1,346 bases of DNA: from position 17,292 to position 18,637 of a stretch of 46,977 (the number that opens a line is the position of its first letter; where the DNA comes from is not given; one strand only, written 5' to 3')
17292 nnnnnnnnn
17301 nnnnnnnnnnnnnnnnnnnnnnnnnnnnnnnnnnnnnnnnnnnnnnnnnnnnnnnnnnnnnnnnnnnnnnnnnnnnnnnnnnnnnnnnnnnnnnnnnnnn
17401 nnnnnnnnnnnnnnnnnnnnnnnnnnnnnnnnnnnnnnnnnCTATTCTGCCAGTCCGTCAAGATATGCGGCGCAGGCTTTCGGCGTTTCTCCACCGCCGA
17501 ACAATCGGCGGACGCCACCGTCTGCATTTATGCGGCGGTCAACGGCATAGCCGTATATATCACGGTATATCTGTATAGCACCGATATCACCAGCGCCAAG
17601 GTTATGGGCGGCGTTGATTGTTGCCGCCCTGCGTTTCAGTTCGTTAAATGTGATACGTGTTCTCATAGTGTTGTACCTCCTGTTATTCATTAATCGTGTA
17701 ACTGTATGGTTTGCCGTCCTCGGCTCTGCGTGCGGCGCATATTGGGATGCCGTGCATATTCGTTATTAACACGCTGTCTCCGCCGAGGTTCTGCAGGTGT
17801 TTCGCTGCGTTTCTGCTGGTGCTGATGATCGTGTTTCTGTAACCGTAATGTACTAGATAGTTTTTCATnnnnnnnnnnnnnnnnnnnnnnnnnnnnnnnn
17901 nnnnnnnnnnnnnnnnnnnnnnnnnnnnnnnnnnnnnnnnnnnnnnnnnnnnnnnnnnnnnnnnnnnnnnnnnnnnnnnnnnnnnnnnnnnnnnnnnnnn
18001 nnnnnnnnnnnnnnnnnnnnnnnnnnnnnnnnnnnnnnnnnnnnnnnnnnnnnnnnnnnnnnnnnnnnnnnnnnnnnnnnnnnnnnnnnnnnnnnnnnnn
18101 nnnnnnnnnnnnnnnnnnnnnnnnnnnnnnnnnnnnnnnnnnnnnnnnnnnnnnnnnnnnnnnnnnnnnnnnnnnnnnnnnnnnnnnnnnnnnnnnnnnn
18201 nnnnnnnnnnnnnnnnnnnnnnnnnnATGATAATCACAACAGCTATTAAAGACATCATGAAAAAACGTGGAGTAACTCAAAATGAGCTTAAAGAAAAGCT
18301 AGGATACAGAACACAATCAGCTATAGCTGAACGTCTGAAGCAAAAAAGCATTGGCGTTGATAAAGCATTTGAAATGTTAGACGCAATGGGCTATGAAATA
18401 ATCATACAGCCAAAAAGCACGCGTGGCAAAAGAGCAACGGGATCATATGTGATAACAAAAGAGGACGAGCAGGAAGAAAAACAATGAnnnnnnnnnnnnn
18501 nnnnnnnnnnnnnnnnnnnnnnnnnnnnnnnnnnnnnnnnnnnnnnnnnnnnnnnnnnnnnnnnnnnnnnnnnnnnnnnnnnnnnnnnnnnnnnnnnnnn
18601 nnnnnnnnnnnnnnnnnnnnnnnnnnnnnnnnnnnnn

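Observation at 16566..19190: A 2.6-kb self-regulated, GC-rich cassette with a serine recombinase splits terS from terL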

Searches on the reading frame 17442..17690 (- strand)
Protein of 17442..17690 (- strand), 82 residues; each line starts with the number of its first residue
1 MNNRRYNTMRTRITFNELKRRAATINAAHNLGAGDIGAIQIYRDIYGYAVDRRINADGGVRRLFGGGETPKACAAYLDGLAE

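Call 6: search_protein_families(library=pfam, proteins=[window:17442-17690:-], max_evalue=0.1)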
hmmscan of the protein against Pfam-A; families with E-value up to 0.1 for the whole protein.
window:17442-17690:- (82 aa): 0 families

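Call 8: search_protein_families(library=phrogs, proteins=[window:17442-17690:-], max_evalue=0.01)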
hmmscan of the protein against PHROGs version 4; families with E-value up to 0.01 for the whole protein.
window:17442-17690:- (82 aa): 2 families
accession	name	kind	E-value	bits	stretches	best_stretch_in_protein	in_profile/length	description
phrog_15017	-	unknown function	1.7e-05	25.7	1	34-80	25-72/83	-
phrog_15513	-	unknown function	6.9e-05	24.2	1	9-80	1-71/80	-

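Call 9: search_protein_families(library=padloc, proteins=[window:17442-17690:-], max_evalue=0.1)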
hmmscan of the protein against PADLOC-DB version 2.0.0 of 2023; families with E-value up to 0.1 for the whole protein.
window:17442-17690:- (82 aa): 0 families

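Call 51: find_homologous_proteins(query=window:17442-17690:-, max_evalue=0.001)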
Query window:17442-17690:- (82 aa): 4 proteins with E <= 0.001 among 4 candidates.
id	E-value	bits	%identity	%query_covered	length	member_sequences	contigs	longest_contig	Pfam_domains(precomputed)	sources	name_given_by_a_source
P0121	2.5e-41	157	100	90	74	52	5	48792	-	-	-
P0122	2.6e-34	134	88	90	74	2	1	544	-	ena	-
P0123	8.0e-28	114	86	88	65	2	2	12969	-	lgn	-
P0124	9.1e-10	56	91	41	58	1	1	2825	-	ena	-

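Call 58: search_protein_representatives(protein=window:17442-17666:-)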
Query: 74 residues. Proteins with E-value up to 0.001 (for the whole library): 10; up to 1e-10: 1; up to 1e-30: 0. The best 10 are listed.
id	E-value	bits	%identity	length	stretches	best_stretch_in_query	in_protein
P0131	1.7e-13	66.3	53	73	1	4-71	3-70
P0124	2.2e-10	56.4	91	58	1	3-36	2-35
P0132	2.5e-08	49.9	46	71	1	3-70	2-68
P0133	1.1e-06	44.7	46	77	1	24-73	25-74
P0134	1.4e-06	44.4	39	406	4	15-46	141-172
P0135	6.4e-06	42.3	45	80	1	4-69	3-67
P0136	1.8e-04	37.7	45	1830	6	45-66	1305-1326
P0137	1.9e-04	37.6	40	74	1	4-72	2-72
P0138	4.5e-04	36.4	37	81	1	2-72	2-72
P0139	9.0e-04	35.5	37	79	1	6-73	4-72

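Call 63: predict_structure(alignment_id=A2)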
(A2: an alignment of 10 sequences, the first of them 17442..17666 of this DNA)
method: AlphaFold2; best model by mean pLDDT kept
length: 74 residues; sequences in the alignment: 10
mean_pLDDT: 91.7   pTM: 0.78
mean pLDDT of the five models: 91.7, 91.7, 91.6, 90.6, 90.6
residues with pLDDT >= 90: 59; 70-90: 13; 50-70: 1; < 50: 1
segments of 3 or more residues with pLDDT < 50: none
pLDDT, mean of each block of 10 residues (from residue 1): 81 96 94 92 95 92 94 85
secondary structure, 60 per line:
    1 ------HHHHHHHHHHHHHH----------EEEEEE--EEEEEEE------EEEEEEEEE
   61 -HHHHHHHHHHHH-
elements in order: H7-20 E31-36 E39-45 E52-60 H62-73

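Call 65: fold_search(model_id=the predicted structure, library=pdb)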
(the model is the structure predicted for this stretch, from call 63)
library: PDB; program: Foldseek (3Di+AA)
matches with E <= 10: 243; with E <= 0.001: 0
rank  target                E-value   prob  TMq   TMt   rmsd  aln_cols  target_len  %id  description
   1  8i13_A                5.4e-01  0.25  0.39  0.05   7.8        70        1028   10  Cryo-EM structure of 6-subunit Smc5/6 (released 2024-06-26)
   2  4y4o_1y               8.6e-01  0.18  0.38  0.32   6.5        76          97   18  Crystal structure of the Thermus thermophilus 70S ribosome with rRNA modifications and bound to protein Y (YfiA) at 2 (released 2015-03-18)
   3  4v8i_AY               9.2e-01  0.18  0.39  0.33   7.0        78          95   19  Crystal structure of YfiA bound to the 70S ribosome. (released 2014-07-09)
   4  7me0_A                1.1e+00  0.11  0.28  0.08   6.7        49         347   18  Cryo-EM structure of SARS-CoV-2 NSP15 NendoU at pH 6.0 (released 2021-04-14)
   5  6lvv_B                1.1e+00  0.25  0.45  0.30   4.3        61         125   13  N, N-dimethylformamidase (released 2020-08-12)
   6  8wjn_A                1.1e+00  0.15  0.38  0.09   7.7        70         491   10  Cryo-EM structure of 6-subunit Smc5/6 head region (released 2024-06-26)
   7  9p4i_O                1.1e+00  0.08  0.29  0.22   7.2        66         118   14  YsxC-GTP treated 44.5SYsxC particles. Class 5. (released 2025-11-12)
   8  4wce_L                1.3e+00  0.08  0.26  0.21   6.0        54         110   17  The crystal structure of the large ribosomal subunit of Staphylococcus aureus (released 2015-10-21)
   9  1f2u_D                1.4e+00  0.20  0.42  0.26   7.0        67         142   16  Crystal Structure of RAD50 ABC-ATPase (released 2000-08-02)
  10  6em1_n                1.4e+00  0.09  0.31  0.11   8.1        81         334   12  State C (Nsa1-TAP Flag-Ytm1) - Visualizing the assembly pathway of nucleolar pre-60S ribosomes (released 2017-12-27)
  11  6elz_n                1.4e+00  0.09  0.31  0.09   8.1        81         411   12  State E (TAP-Flag-Ytm1 E80A) - Visualizing the assembly pathway of nucleolar pre-60S ribosomes (released 2017-12-27)
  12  3leq                  1.4e+00  0.06  0.24  0.18  11.6        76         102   16  The Crystal Structure of the Roadblock/LC7 domain from Streptomyces avermitillis to 1.85A (released 2010-02-02)
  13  9xps_6                1.5e+00  0.10  0.31  0.14   4.6        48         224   25  The neck structure of the Phage Phikz (released 2026-02-11)
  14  5tcu_LR               1.5e+00  0.08  0.29  0.22   6.2        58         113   19  Methicillin sensitive Staphylococcus aureus 70S ribosome (released 2017-05-24)
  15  4uoi_B                1.6e+00  0.06  0.25  0.25  10.1        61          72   13  Unexpected structure for the N-terminal domain of Hepatitis C virus envelope glycoprotein E1 (released 2014-08-20)
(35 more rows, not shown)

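Call 67: fold_search(model_id=the predicted structure, library=viral)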
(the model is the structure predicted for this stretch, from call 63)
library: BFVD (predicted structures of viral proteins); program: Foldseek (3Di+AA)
matches with E <= 10: 819; with E <= 0.001: 7
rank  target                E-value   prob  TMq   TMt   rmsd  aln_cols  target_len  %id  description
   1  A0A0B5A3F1            6.8e-05  1.00  0.85  0.77   1.8        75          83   24  Uncharacterized protein [Mycobacterium phage Cosmo]
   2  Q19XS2                7.2e-05  1.00  0.85  0.55   1.9        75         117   23  Uncharacterized protein [Mycobacterium phage Wildcat]
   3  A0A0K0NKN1            7.7e-05  1.00  0.82  0.51   1.7        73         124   32  Uncharacterized protein [Gordonia phage GMA3]
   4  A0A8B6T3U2            9.4e-05  1.00  0.80  0.62   4.3        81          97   23  (no name in the UniProt tables at hand)
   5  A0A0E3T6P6            1.0e-04  1.00  0.82  0.38   1.7        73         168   25  Uncharacterized protein [Gordonia phage Gmala1]
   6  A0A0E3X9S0            1.6e-04  1.00  0.82  0.73   1.7        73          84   26  Uncharacterized protein [Gordonia phage GordTnk2]
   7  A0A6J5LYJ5            5.9e-04  1.00  0.79  0.59   1.9        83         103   24  Uncharacterized protein [uncultured Caudovirales phage]
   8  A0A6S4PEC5            1.1e-03  1.00  0.86  0.74   1.5        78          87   26  Uncharacterized protein [uncultured phage_MedDCM-OCT-S31-C1]
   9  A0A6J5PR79            1.4e-03  1.00  0.73  0.52   2.6        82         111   27  Uncharacterized protein [uncultured Caudovirales phage]
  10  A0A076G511            1.6e-03  1.00  0.67  0.63   3.9        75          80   23  Uncharacterized protein [Vibrio phage ICP2_2011_A]
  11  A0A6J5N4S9            1.9e-03  1.00  0.76  0.66   2.2        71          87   20  Uncharacterized protein [uncultured Caudovirales phage]
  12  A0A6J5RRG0            7.6e-03  1.00  0.69  0.55   3.3        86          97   17  Uncharacterized protein [uncultured Caudovirales phage]
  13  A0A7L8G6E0            8.7e-03  1.00  0.76  0.69   3.2        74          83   16  (no name in the UniProt tables at hand)
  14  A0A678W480            2.7e-02  1.00  0.65  0.62   3.4        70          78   23  Uncharacterized protein [Pseudo-nitzschia multiseries DNA virus]
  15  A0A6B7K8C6            2.8e-02  1.00  0.71  0.72   2.5        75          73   23  (no name in the UniProt tables at hand)
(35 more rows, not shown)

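Call 91: search_protein_families(library=ncbifam, proteins=[window:17442-17666:-], max_evalue=0.01)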
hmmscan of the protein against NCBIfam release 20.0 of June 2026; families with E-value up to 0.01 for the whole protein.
window:17442-17666:- (74 aa): 0 families

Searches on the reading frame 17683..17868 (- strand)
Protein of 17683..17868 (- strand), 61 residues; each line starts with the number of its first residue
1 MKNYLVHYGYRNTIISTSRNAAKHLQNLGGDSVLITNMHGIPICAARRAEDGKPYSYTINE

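Call 6: search_protein_families(library=pfam, proteins=[window:17683-17868:-], max_evalue=0.1)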
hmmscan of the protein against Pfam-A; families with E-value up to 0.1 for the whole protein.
window:17683-17868:- (61 aa): 1 family
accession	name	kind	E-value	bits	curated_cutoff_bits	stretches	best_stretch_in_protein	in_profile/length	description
PF00762.24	Ferrochelatase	-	0.019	14.4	27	1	2-60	155-210/317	Ferrochelatase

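Call 8: search_protein_families(library=phrogs, proteins=[window:17683-17868:-], max_evalue=0.01)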
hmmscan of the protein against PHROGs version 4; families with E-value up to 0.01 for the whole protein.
window:17683-17868:- (61 aa): 0 families

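Call 9: search_protein_families(library=padloc, proteins=[window:17683-17868:-], max_evalue=0.1)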
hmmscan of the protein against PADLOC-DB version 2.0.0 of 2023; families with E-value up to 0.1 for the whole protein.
window:17683-17868:- (61 aa): 0 families

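Call 53: find_homologous_proteins(query=window:17683-17868:-, max_evalue=0.001)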
Query window:17683-17868:- (61 aa): 6 proteins with E <= 0.001 among 7 candidates.
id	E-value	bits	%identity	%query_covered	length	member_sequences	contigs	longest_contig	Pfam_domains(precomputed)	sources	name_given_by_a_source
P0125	9.4e-33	127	93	100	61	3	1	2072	-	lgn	-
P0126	1.5e-31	124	93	100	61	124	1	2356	-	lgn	-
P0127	2.0e-22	95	73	97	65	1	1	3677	-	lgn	-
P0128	4.2e-17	78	90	69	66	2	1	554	-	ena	-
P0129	1.9e-15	73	100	59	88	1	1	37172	-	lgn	-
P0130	2.9e-14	69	94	54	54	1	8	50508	-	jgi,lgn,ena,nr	jgi:hypothetical protein|nr:MAG TPA: Protein of unknown function (DUF1523) [Caudoviricetes sp.]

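Call 91: search_protein_families(library=ncbifam, proteins=[window:17683-17868:-], max_evalue=0.01)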
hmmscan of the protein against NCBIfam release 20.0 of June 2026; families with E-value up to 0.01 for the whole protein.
window:17683-17868:- (61 aa): 0 families

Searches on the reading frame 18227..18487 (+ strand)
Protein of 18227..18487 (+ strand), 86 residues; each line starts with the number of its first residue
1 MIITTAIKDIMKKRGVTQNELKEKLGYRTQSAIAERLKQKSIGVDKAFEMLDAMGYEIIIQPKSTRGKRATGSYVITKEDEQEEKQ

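Call 6: search_protein_families(library=pfam, proteins=[window:18227-18487:+], max_evalue=0.1)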
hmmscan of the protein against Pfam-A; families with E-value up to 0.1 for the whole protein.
window:18227-18487:+ (86 aa): 6 families
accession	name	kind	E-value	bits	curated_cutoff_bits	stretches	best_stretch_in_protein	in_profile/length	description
PF01381.28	HTH_3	-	8.7e-05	22.9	23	1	7-58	1-52/55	Helix-turn-helix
PF13744.12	HTH_37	-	0.00012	22.3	27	1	4-60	20-77/80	Helix-turn-helix domain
PF20075.5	DUF6471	-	0.00028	21.2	26.8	1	4-57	6-63/65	Domain of unknown function (DUF6471)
PF01325.25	Fe_dep_repress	-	0.015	15.9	26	1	21-56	16-51/60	Iron dependent repressor, N-terminal DNA binding domain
PF16678.12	UBA_HOIP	-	0.027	14.9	22.4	1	4-52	90-137/152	HOIP UBA domain pair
PF11061.14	Tsr0524-like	-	0.061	13.6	25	1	24-61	9-46/61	Cytochrome b6f, subunit Tsr0524-like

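Call 8: search_protein_families(library=phrogs, proteins=[window:18227-18487:+], max_evalue=0.01)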
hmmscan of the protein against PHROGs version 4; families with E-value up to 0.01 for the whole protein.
window:18227-18487:+ (86 aa): 9 families
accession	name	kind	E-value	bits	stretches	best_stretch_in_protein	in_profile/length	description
phrog_2339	-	DNA, RNA and nucleotide metabolism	5.7e-06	27.3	1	3-66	26-90/98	HTH DNA binding protein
phrog_38278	-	unknown function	1e-05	26.6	1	6-60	21-74/180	-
phrog_2967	-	transcription regulation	0.00013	22.6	1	2-40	10-47/225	transcriptional regulator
phrog_8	-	transcription regulation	0.00013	22.5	1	1-56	75-130/346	transcriptional regulator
phrog_3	-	transcription regulation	0.00047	21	1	2-70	88-156/430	transcriptional repressor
phrog_8522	-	DNA, RNA and nucleotide metabolism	0.0014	20.1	1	3-64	8-69/71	HTH DNA binding protein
phrog_1373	-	transcription regulation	0.0022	19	1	3-64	64-125/166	transcriptional regulator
phrog_4779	-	transcription regulation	0.0064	18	1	4-42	4-41/98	transcriptional regulator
phrog_8994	-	unknown function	0.0072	17.3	1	5-60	8-64/74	-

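Call 9: search_protein_families(library=padloc, proteins=[window:18227-18487:+], max_evalue=0.1)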
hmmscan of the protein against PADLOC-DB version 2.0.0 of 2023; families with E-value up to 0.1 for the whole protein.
window:18227-18487:+ (86 aa): 5 families
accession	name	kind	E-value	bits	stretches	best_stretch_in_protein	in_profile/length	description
PDLC04760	PDC-M64C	-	0.00098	17.5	1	2-40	26-63/93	-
PDLC04759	PDC-M64B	-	0.012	13.6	1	2-65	26-89/135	-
PDLC02339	RexA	-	0.014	12.8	1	30-82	161-209/267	RexA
PDLC01360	Csx1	-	0.014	12.4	1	12-59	271-317/365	CAS-III; associated_signaling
PDLC04758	PDC-M64B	-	0.019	13.4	1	3-40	31-67/123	-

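Call 91: search_protein_families(library=ncbifam, proteins=[window:18227-18487:+], max_evalue=0.01)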
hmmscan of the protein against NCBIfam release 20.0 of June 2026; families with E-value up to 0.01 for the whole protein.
window:18227-18487:+ (86 aa): 1 family
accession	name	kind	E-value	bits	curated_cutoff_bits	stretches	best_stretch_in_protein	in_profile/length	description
TIGR04285.1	nucleoid_noc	exception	0.0064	15.9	315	1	5-38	104-136/255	nucleoid occlusion protein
